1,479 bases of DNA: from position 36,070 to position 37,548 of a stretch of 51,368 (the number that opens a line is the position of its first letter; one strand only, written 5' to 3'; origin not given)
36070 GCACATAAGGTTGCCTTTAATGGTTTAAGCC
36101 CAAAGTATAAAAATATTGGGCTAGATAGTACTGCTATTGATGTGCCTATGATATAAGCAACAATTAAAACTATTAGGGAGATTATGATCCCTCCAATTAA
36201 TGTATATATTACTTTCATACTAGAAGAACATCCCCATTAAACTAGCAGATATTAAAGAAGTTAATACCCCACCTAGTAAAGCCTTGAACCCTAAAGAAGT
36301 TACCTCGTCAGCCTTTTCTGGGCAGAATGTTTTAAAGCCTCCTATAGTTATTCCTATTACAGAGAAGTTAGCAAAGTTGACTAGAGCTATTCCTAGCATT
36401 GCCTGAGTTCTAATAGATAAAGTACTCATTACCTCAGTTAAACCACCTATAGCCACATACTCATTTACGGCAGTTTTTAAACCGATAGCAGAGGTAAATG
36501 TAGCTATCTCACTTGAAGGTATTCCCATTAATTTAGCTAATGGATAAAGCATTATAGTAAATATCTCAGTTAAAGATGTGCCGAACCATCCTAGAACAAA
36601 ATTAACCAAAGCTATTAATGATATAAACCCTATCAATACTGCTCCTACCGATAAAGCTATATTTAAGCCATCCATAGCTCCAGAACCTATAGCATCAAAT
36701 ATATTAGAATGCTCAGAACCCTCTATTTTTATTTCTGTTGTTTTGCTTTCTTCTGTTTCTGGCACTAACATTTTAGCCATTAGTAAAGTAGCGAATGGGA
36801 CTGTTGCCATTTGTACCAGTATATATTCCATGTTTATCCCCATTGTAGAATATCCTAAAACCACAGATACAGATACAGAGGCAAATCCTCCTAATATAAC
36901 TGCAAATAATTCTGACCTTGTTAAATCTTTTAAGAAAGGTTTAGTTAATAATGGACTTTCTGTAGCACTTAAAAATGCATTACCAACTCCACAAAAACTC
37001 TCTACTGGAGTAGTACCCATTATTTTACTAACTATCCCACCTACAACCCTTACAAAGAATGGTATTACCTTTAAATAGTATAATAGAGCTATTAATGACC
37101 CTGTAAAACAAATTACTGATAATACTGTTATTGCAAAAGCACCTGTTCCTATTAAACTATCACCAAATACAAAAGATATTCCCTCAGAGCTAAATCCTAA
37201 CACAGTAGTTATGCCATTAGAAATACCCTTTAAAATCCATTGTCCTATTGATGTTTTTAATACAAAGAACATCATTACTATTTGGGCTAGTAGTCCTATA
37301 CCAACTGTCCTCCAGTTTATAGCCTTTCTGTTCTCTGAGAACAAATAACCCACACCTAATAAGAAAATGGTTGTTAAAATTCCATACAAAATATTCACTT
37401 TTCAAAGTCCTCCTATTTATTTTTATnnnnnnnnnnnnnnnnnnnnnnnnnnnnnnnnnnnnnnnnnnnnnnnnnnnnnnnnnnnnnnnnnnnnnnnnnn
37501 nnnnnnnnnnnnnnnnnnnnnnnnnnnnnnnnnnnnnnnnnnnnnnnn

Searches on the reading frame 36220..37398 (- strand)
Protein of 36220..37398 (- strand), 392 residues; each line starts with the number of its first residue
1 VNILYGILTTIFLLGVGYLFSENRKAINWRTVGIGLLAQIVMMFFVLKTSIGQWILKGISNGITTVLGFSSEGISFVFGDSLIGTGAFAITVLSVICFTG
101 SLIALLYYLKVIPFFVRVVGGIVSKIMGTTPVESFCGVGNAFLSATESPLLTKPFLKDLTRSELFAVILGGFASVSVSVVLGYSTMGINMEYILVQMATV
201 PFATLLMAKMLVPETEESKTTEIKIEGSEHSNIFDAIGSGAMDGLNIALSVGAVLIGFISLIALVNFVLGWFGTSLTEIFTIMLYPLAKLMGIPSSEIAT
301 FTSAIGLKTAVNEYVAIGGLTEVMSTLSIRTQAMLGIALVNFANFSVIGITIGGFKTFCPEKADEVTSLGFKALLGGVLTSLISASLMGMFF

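Call 50: search_protein_families(library=phrogs, proteins=[window:36220-37398:-], max_evalue=0.00001)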
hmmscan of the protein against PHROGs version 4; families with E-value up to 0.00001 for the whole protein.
window:36220-37398:- (392 aa): 1 family
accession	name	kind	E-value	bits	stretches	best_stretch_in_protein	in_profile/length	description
phrog_25571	-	unknown function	2.3e-82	278.4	1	3-392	1-396/396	-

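Call 53: search_protein_families(library=pfam, proteins=[window:36220-37398:-], max_evalue=0.01)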
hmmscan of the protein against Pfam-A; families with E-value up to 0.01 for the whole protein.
window:36220-37398:- (392 aa): 3 families
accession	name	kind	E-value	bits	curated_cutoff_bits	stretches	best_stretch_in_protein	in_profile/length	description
PF07662.18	Nucleos_tra2_C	-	1.3e-52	179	32.3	1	202-389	11-213/213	Na+ dependent nucleoside transporter C-terminus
PF01773.25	Nucleos_tra2_N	-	1.2e-25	90.3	27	1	11-80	4-73/74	Na+ dependent nucleoside transporter N-terminus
PF07670.19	Gate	-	8.5e-10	39.5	29.6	1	90-186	2-100/104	Nucleoside recognition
